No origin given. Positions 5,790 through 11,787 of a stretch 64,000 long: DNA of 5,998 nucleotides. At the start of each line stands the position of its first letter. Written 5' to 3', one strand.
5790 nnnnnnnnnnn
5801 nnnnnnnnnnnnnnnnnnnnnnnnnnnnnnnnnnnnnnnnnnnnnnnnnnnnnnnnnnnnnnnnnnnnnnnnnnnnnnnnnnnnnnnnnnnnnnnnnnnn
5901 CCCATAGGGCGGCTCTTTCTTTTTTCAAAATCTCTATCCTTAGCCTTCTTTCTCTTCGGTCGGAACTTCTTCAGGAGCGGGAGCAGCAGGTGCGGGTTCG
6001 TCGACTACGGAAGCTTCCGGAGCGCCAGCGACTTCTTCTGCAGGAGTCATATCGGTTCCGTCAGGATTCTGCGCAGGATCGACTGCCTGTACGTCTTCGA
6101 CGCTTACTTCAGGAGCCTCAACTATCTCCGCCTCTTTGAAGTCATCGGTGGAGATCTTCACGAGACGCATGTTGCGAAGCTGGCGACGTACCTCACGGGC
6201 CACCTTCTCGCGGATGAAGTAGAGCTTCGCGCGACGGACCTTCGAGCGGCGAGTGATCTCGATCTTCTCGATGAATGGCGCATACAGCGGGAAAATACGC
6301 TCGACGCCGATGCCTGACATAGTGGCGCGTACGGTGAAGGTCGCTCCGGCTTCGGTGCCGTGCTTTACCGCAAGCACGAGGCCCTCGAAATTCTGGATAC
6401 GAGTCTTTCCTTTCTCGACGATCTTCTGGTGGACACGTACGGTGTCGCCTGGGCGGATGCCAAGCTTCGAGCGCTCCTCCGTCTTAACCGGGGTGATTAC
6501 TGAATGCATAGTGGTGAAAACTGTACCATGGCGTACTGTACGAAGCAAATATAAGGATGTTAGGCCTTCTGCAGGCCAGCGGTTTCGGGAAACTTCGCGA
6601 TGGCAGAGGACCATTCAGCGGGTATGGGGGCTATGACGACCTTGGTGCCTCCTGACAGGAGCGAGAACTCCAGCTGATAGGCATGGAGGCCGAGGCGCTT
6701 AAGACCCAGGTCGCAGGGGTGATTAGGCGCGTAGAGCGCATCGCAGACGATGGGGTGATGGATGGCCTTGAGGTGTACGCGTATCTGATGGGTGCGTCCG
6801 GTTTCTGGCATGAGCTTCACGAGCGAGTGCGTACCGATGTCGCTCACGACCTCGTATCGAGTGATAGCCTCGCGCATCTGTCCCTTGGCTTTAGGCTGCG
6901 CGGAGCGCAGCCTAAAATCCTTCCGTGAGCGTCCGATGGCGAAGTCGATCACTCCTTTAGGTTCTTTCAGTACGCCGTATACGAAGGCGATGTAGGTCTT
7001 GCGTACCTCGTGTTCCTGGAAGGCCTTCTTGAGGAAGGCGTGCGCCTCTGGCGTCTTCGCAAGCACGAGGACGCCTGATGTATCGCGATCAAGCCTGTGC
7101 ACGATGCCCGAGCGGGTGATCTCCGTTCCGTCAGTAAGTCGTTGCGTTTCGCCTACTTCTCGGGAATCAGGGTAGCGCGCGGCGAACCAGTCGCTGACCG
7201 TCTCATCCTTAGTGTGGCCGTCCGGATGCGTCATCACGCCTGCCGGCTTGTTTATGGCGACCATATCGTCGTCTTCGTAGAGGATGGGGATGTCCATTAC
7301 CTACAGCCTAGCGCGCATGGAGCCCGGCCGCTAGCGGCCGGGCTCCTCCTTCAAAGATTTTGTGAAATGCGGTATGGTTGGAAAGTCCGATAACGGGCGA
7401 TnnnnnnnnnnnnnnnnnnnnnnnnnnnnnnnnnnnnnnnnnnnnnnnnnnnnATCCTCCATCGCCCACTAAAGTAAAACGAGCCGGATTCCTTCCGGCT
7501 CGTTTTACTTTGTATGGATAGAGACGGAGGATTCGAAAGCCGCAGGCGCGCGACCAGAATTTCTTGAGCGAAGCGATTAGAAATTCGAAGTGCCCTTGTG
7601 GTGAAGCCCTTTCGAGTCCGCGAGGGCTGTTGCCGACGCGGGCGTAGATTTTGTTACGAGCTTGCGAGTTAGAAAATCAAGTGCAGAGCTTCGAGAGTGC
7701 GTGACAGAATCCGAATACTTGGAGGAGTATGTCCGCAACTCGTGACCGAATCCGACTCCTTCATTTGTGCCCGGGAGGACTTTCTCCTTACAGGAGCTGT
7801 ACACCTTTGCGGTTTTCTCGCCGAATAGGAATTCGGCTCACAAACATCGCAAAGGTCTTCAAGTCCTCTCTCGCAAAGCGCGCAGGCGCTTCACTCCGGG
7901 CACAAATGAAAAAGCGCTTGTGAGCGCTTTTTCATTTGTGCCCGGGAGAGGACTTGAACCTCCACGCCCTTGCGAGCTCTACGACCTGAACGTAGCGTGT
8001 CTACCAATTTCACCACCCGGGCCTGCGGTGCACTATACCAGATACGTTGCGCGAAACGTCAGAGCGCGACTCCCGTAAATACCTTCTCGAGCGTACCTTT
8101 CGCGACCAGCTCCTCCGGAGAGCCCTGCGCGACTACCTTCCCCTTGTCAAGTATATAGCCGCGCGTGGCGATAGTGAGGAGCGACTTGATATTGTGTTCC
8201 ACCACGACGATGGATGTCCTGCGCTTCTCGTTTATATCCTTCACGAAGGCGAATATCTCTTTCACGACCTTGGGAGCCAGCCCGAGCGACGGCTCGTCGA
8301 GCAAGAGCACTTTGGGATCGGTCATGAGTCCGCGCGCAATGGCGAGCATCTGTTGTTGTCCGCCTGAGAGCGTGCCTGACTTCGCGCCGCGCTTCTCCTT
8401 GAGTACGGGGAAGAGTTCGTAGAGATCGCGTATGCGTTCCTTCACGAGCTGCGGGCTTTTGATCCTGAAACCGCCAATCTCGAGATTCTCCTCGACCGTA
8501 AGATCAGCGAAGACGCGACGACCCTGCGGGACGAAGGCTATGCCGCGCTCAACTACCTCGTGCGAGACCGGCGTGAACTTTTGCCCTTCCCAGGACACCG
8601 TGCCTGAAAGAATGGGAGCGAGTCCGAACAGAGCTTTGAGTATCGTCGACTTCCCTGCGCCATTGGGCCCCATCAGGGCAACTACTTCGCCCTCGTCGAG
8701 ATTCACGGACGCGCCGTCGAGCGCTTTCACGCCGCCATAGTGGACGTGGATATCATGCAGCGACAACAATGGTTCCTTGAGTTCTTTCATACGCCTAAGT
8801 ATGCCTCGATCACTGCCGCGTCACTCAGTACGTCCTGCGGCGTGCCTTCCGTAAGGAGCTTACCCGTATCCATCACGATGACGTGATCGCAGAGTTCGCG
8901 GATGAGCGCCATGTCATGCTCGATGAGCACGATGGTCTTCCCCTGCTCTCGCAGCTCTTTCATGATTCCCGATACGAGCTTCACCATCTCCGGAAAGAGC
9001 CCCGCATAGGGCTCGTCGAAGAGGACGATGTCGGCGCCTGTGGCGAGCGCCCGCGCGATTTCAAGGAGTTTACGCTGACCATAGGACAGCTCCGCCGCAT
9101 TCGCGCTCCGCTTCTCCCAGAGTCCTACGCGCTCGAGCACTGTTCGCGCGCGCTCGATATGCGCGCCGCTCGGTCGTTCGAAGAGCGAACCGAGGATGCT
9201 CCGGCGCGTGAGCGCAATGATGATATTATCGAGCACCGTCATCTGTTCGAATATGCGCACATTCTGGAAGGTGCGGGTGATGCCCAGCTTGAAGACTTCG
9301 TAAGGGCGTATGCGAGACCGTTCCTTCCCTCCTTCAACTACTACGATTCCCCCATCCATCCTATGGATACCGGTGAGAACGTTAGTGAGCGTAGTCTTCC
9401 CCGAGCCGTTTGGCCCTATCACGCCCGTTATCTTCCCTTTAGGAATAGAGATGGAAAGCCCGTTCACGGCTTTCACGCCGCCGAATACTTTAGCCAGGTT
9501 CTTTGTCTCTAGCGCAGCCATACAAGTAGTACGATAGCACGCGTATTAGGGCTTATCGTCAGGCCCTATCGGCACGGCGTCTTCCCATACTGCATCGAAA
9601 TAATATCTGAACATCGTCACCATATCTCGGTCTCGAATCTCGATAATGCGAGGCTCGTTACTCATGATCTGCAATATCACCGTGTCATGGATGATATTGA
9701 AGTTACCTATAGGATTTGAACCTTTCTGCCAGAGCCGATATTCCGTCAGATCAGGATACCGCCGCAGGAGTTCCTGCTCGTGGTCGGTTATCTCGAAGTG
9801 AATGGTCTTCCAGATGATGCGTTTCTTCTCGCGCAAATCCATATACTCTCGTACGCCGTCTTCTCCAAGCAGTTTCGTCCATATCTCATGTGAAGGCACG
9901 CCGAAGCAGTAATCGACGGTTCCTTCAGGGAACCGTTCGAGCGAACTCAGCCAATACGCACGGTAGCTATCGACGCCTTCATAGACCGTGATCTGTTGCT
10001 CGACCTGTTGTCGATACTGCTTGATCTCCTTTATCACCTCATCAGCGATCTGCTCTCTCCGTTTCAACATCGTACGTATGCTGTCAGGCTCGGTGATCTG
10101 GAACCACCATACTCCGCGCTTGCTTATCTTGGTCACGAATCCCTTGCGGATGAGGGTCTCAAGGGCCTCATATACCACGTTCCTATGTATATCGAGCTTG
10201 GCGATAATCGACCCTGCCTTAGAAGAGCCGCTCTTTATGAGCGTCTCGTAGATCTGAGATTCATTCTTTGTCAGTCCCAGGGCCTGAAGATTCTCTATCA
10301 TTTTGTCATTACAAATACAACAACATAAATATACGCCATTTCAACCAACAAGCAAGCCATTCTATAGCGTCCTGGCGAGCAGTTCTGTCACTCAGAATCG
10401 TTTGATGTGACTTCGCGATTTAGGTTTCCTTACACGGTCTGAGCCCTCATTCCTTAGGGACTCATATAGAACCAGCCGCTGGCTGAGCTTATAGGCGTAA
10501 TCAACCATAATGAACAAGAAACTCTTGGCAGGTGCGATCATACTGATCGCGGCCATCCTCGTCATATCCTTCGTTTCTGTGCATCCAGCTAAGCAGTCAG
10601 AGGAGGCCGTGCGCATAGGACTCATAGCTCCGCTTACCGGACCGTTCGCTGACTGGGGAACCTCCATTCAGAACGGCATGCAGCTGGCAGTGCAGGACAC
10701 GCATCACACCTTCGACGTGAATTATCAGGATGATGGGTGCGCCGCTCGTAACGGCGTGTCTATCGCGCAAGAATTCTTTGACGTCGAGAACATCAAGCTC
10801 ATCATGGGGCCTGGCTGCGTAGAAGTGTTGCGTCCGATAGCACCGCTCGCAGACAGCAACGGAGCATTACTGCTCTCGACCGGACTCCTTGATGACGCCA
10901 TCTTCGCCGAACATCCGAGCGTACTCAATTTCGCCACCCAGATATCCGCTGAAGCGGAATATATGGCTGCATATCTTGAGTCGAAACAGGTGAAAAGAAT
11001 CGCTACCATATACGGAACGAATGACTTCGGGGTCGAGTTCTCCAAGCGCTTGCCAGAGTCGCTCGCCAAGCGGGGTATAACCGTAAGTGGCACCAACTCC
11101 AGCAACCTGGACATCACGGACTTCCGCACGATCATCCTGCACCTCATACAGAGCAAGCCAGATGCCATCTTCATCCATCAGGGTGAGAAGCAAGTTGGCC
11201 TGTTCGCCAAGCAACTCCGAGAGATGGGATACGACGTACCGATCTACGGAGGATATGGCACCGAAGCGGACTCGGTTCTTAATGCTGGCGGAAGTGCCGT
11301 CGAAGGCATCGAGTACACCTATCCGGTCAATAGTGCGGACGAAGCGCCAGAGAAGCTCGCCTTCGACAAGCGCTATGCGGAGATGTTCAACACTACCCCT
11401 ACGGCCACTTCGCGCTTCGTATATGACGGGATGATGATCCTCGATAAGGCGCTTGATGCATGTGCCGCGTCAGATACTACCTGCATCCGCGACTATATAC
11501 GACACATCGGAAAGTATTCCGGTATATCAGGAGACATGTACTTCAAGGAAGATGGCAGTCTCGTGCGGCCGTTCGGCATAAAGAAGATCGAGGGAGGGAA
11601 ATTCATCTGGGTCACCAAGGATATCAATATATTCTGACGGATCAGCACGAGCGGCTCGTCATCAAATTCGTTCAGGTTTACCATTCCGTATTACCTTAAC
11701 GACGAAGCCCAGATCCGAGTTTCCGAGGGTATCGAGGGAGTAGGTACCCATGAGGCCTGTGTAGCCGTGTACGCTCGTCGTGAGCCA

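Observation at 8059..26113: One Liv-type ABC importer surrounded by six paralogous substrate-binding proteins and seven TrmB-like regulators, arranged as SBP-regulator cassettes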

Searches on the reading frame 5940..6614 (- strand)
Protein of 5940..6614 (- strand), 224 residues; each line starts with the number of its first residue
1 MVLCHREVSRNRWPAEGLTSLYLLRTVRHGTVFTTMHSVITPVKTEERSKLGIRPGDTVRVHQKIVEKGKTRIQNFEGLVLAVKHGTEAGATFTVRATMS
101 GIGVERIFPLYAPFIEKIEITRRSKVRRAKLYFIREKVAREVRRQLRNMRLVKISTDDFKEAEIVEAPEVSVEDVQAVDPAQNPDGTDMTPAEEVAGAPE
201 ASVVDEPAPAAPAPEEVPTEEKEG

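Call 45: search_protein_families(library=pfam, proteins=[window:5940-6614:-], max_evalue=0.001)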
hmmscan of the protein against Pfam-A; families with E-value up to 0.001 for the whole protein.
window:5940-6614:- (224 aa): 1 family
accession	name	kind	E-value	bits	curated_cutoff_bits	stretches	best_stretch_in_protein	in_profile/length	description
PF01245.26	Ribosomal_L19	-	1.6e-32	112.2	22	1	51-143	16-107/111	Ribosomal protein L19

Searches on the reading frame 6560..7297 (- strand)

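Call 45: search_protein_families(library=pfam, proteins=[window:6560-7297:-], max_evalue=0.001)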
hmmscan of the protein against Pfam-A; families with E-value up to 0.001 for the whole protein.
window:6560-7297:- (245 aa): 1 family
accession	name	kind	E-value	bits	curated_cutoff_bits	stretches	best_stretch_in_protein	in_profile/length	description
PF00849.27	PseudoU_synth_2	-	3.1e-33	115.6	26.8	1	12-177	2-151/152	RNA pseudouridylate synthase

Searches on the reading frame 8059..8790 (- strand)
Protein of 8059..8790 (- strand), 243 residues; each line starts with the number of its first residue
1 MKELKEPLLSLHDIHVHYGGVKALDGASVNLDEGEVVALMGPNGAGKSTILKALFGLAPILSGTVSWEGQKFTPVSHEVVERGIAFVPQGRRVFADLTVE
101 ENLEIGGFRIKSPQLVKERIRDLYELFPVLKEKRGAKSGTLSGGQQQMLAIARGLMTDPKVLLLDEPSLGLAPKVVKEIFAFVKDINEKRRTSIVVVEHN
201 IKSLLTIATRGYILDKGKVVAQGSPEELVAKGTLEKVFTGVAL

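Call 3: search_protein_families(library=pfam, proteins=[window:8059-8790:-])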
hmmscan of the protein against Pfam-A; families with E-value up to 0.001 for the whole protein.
window:8059-8790:- (243 aa): 6 families
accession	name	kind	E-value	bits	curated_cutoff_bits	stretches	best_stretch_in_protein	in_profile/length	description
PF00005.33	ABC_tran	-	1.6e-33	116.6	25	1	24-168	1-136/137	ABC transporter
PF13304.12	AAA_21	-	5.7e-13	50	27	2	37-104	2-83/304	AAA domain, putative AbiEii toxin, Type IV TA system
PF02463.25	SMC_N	-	9e-06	25.7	40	0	20-57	9-48/220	RecF/RecN/SMC N terminal domain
PF13555.12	AAA_29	-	6.7e-05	23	27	1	24-54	12-42/61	P-loop containing region of AAA domain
PF13476.12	AAA_23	-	8.4e-05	23.7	27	1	19-55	5-40/201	AAA domain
PF13401.12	AAA_22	-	0.00031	21.5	27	1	35-196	6-120/130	AAA domain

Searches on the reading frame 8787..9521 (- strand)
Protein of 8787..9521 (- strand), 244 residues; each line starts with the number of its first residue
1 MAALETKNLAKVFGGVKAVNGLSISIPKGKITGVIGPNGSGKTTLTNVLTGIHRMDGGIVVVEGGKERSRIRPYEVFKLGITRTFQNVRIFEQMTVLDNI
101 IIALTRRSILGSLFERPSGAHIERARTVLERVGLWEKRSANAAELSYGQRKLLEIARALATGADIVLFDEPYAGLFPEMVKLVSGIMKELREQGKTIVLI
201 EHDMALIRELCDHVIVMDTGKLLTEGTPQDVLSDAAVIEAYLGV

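Call 3: search_protein_families(library=pfam, proteins=[window:8787-9521:-])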
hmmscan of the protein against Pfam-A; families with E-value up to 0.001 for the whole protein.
window:8787-9521:- (244 aa): 5 families
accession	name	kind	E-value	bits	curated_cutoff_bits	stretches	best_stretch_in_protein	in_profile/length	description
PF00005.33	ABC_tran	-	2.7e-28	99.7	25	1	20-172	2-136/137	ABC transporter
PF13304.12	AAA_21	-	6.4e-13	49.9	27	2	141-206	234-302/304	AAA domain, putative AbiEii toxin, Type IV TA system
PF12399.14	BCA_ABC_TP_C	-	1e-08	35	25.5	1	221-244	1-24/27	Branched-chain amino acid ATP-binding cassette transporter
PF02463.25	SMC_N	-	8.4e-06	25.8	40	0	27-47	21-42/220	RecF/RecN/SMC N terminal domain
PF13175.12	AAA_15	-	7e-05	23.1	32.1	0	29-49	24-43/374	AAA ATPase domain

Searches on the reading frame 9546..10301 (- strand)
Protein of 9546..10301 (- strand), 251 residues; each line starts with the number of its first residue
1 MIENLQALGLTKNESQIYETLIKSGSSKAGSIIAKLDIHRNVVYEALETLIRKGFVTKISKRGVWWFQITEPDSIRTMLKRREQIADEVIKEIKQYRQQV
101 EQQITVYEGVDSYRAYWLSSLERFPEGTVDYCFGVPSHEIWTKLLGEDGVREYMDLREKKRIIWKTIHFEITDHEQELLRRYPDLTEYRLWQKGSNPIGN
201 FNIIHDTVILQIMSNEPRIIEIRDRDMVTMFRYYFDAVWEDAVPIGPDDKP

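Call 5: search_protein_families(library=pfam, proteins=[window:9546-10301:-], max_evalue=0.01)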
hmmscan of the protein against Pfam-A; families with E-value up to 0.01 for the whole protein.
window:9546-10301:- (251 aa): 2 families
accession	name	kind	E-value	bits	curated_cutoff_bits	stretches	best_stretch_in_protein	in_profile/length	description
PF01978.25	TrmB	-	1.1e-14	54.5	25.6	1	5-62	1-58/68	Sugar-specific transcriptional regulator TrmB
PF00392.27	GntR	-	0.0026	17.8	27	0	30-64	21-62/64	Bacterial regulatory proteins, gntR family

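Call 15: search_solved_structures(query=A1, max_evalue=1, show_alignments=2)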
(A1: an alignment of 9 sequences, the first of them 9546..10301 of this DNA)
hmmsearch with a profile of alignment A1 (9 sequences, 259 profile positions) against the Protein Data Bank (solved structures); distinct sequences matched with E-value up to 1: 75 (the best 60 are shown).
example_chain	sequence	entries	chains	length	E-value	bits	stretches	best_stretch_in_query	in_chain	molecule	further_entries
3qph_A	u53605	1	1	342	3.6e-12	49.7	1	1-143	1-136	TrmB, a global transcription regulator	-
5bpd_A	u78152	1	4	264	2.2e-09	40.6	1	3-255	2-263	TrmBL2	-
5box_A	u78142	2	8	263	3.4e-09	39.9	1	6-255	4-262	Putative HTH-type transcriptional regulator TrmBL2 | TrmBL2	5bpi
5bqt_A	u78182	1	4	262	5.3e-09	39.3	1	6-254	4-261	Putative HTH-type transcriptional regulator TrmBL2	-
1sfx_A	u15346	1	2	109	5.4e-08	36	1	6-88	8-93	Conserved hypothetical protein AF2008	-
5k5o_A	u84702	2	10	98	5.6e-05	26.1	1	21-79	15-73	AspA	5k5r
4rs8_A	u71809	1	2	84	5.7e-05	26.1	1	21-78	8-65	AspA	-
5k1y_C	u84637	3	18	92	6.2e-05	26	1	21-78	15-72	AspA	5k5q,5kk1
4xrf_A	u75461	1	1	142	0.0003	23.7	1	3-107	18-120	Transcriptional regulator, MarR family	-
5hlg_A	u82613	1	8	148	0.00038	23.4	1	8-105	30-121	MarR family transcriptional regulator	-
5hli_A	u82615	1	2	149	0.00038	23.4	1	8-105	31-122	MarR family transcriptional regulator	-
5hlh_A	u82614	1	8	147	0.00039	23.4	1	8-105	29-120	MarR family transcriptional regulator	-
4hbl_A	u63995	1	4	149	0.0007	22.5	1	8-105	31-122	Transcriptional regulator, MarR family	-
1q1h_A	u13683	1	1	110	0.00078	22.4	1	1-71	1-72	Transcription Factor E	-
2fbh_A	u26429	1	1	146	0.00099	22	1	5-64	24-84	transcriptional regulator PA3341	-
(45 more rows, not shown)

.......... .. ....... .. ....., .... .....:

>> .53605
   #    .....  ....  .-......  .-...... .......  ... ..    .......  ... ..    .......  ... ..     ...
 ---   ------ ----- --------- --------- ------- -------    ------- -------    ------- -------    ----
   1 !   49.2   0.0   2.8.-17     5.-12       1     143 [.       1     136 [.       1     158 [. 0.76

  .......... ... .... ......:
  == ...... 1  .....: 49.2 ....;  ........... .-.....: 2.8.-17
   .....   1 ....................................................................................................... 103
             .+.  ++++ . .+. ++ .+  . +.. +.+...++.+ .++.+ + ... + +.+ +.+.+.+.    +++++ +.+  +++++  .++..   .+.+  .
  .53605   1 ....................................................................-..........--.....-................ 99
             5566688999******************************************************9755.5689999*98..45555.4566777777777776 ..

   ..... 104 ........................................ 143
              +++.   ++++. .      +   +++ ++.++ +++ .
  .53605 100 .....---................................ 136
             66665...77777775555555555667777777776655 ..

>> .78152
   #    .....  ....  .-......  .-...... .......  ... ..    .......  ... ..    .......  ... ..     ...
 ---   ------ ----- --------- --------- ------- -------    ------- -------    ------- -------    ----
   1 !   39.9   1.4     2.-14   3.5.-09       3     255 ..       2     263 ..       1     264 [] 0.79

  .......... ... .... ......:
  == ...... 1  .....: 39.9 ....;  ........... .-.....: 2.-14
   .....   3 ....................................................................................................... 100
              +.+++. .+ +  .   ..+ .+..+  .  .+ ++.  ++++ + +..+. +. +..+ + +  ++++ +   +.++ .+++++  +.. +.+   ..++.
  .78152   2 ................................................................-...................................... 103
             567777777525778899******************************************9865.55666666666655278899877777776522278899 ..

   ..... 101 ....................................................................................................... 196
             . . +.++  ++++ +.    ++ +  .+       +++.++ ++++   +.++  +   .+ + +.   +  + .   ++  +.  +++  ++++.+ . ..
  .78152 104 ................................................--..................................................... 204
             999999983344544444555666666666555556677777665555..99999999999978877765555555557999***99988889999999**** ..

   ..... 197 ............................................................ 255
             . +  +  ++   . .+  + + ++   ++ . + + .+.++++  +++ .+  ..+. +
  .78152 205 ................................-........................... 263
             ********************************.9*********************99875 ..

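Call 40: search_protein_families(library=ncbifam, proteins=[window:9546-10301:-], max_evalue=0.001)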
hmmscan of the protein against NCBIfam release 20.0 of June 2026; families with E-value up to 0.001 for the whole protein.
window:9546-10301:- (251 aa): 7 families
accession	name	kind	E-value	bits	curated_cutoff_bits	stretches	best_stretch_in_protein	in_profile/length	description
NF047390.1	TransRegTrmBL1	equivalog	6.3e-11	41.8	650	1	1-101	6-99/341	HTH-type sugar sensing transcriptional regulator TrmBL1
NF053606.1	Sta1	subfamily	3e-07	30.5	80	1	9-59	17-67/100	Sta1 family transcriptional regulator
NF040851.1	tran_reg_TrmB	equivalog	3e-07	29.9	600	1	2-106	8-111/338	HTH-type sugar-sensing transcriptional regulator TrmB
NF007339.0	PRK09834.1-1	equivalog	0.0002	20.7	299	1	17-58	29-70/271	DNA-binding transcriptional regulator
NF047795.1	TransRegDagR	equivalog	0.0002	19.4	1400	1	19-103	21-102/938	transcriptional regulator DagR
NF040939.2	trans_reg_lrs14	equivalog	0.00084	19.3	90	0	9-61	18-71/103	Lrs14 family HTH-type transcriptional regulator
TIGR01884.1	cas_HTH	subfamily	0.00089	18.7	60.2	0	9-63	139-193/202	CRISPR-associated CARF protein Csa3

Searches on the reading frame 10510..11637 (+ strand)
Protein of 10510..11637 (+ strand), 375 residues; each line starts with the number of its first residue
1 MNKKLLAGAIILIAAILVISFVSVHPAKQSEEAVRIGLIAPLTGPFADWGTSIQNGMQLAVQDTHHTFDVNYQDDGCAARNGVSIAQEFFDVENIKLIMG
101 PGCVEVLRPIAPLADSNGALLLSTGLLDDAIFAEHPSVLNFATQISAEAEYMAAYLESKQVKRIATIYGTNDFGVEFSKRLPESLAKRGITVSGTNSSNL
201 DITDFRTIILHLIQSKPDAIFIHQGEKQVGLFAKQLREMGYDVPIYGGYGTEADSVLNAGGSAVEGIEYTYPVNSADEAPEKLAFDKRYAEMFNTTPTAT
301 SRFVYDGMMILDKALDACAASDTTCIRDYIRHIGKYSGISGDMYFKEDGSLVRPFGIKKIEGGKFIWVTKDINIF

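Call 3: search_protein_families(library=pfam, proteins=[window:10510-11637:+])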
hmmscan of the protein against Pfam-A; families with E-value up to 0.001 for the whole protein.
window:10510-11637:+ (375 aa): 3 families
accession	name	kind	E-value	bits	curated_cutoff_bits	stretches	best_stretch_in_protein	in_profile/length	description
PF13458.12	Peripla_BP_6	-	5.6e-46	158.2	31.7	1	34-363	2-342/343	Periplasmic binding protein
PF01094.35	ANF_receptor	-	1.1e-18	67.9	25.4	1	65-352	22-341/353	Receptor family ligand binding region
PF13433.12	Peripla_BP_5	-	2.3e-06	27.4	27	1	152-332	124-308/363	Periplasmic binding protein domain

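Call 40: search_protein_families(library=ncbifam, proteins=[window:10510-11637:+], max_evalue=0.001)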
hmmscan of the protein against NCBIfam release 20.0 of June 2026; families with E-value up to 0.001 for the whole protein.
window:10510-11637:+ (375 aa): 1 family
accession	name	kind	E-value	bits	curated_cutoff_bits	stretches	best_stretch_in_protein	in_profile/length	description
NF011933.0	PRK15404.1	subfamily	1.9e-21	76.6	477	1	23-351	15-350/370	high-affinity branched-chain amino acid ABC transporter substrate-binding protein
